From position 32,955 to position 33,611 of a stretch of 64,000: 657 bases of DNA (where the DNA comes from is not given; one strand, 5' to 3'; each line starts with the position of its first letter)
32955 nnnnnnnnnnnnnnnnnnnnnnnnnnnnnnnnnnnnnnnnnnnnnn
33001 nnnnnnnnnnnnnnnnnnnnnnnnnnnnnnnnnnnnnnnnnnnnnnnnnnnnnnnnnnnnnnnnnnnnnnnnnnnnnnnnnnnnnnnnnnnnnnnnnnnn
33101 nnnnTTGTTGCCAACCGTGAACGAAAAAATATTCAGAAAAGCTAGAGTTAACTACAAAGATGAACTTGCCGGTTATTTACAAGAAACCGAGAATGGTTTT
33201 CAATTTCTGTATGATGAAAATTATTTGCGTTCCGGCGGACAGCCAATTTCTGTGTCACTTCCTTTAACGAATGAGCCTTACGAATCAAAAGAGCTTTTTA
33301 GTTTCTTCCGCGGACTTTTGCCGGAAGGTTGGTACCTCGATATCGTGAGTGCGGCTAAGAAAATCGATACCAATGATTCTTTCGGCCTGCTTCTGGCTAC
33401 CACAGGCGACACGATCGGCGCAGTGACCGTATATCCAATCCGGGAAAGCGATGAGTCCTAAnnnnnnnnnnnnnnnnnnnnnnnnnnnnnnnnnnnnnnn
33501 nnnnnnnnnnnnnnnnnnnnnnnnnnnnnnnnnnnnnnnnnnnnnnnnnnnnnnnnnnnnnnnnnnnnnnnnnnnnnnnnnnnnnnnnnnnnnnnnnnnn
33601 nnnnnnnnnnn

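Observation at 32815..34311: Tripartite hipB-hipS-hipT toxin-antitoxin operon with three operator palindromes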

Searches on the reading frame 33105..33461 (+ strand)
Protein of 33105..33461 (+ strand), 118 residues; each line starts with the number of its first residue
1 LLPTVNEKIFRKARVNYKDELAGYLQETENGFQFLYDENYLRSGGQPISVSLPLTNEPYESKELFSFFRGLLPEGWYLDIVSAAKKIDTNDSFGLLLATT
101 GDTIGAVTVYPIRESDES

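Call 6: search_solved_structures(query=window:33105-33461:+, max_evalue=1, show_alignments=3)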
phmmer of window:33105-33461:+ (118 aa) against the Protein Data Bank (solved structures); distinct sequences matched with E-value up to 1: 14.
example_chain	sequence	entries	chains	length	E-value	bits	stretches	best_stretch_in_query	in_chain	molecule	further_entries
7vkb_B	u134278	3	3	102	5e-17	65.2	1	11-113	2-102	HipA (Persistence to inhibition of murein or DNA biosynthesis) | HipS(Lp)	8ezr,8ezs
7czo_A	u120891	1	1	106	2.4e-14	56.5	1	10-110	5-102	Uncharacterized protein HI_0666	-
7ab3_B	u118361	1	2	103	3.3e-12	49.7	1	11-113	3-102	Couple_hipA domain-containing protein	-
7ab4_B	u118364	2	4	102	4.4e-12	49.3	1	11-113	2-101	Couple_hipA domain-containing protein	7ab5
5k98_A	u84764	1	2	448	7e-05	26.1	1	20-114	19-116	Serine/threonine-protein kinase HipA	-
3fbr_A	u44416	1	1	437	7.4e-05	26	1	21-114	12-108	Serine/threonine-protein kinase toxin HipA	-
3tpb_A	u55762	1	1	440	7.5e-05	26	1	21-114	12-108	Serine/threonine-protein kinase HipA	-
3dnt_A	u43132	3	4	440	7.5e-05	26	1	21-114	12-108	Protein hipA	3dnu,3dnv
3hzi_A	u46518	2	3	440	7.5e-05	26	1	21-114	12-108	Protein hipA | Serine/threonine-protein kinase HipA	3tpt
3tpd_A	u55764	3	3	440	7.5e-05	26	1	21-114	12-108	Serine/threonine-protein kinase HipA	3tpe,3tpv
4yg7_D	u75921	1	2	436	7.5e-05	25.9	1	21-114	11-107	Serine/threonine-protein kinase HipA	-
2wiu_A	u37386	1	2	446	7.7e-05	25.9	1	21-114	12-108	PROTEIN HIPA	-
4pu3_A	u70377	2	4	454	0.0027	21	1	27-111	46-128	Toxin-antitoxin system toxin HipA family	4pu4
4pu5_A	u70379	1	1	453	0.0027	20.9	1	27-111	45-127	Toxin-antitoxin system toxin HipA family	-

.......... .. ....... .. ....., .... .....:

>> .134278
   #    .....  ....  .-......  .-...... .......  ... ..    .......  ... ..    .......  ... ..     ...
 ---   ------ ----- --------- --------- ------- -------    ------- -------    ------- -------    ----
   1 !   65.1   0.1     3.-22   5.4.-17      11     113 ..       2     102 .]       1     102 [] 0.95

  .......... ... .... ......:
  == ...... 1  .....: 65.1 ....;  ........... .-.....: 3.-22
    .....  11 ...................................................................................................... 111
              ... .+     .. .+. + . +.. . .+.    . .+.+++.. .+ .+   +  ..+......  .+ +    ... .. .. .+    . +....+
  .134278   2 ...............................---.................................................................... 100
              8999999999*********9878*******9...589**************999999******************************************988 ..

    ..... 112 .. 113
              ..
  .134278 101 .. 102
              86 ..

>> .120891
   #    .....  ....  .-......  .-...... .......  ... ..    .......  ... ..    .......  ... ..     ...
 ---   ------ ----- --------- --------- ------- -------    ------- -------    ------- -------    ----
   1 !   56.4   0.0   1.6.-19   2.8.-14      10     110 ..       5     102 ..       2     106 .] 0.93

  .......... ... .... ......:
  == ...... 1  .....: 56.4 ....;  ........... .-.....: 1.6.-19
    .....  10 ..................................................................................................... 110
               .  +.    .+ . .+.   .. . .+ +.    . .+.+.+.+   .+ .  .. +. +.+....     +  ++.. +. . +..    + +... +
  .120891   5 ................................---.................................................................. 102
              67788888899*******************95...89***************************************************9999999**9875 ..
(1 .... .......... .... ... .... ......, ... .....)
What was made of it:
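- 33117..33461 (+): hipS: a 114-aa antitoxin equivalent to HipA N-subdomain 1. It starts at GTG and overlaps hipB by 29 nt; TTG 33105 is an alternative start. HipS(Lp) E=5e-17 and O127 HipS E=3.3e-12 (call 6).
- On HipBST tripartite TA system: HipS(Lp) scores 5e-17 and O127 HipS 3.3e-12 (call 6). In P-E70-G-W72, W72 aligns with the O127 HipS Trp (call 6).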

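Call 7: search_protein_families(library=pfam, proteins=[window:33105-33461:+], max_evalue=0.01)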
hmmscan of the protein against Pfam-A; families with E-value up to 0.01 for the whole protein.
window:33105-33461:+ (118 aa): 1 family
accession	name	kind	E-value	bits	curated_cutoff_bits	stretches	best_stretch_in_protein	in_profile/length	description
PF13657.11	Couple_hipA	-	1.9e-25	89.7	22.5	1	14-109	2-98/99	HipA N-terminal domain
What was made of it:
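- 33117..33461 (+): Couple_hipA E=1.9e-25 (call 7).
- Checked: It matches only Pfam Couple_hipA (PF13657, E=1.9e-25) (call 7).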

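Call 8: search_protein_families(library=ncbifam, proteins=[window:33105-33461:+], max_evalue=0.01)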
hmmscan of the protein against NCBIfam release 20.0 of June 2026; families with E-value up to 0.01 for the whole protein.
window:33105-33461:+ (118 aa): 1 family
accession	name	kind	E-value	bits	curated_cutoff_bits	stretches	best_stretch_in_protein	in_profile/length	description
TIGR03071.1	couple_hipA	domain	8.2e-27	93.3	27.8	1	13-109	2-100/101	HipA N-terminal domain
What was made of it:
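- On HipBST tripartite TA system: PF13657 E=1.9e-25 and TIGR03071 E=8.2e-27, with no other domain (calls 7, 8).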

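Call 38: search_protein_families(library=padloc, proteins=[window:33117-33461:+], max_evalue=0.001)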
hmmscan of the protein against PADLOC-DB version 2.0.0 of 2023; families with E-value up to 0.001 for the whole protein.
window:33117-33461:+ (114 aa): 1 family
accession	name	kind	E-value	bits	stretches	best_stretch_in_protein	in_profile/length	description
PDLC04347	PDC-M03B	-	9.4e-05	20.1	1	18-65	22-69/245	-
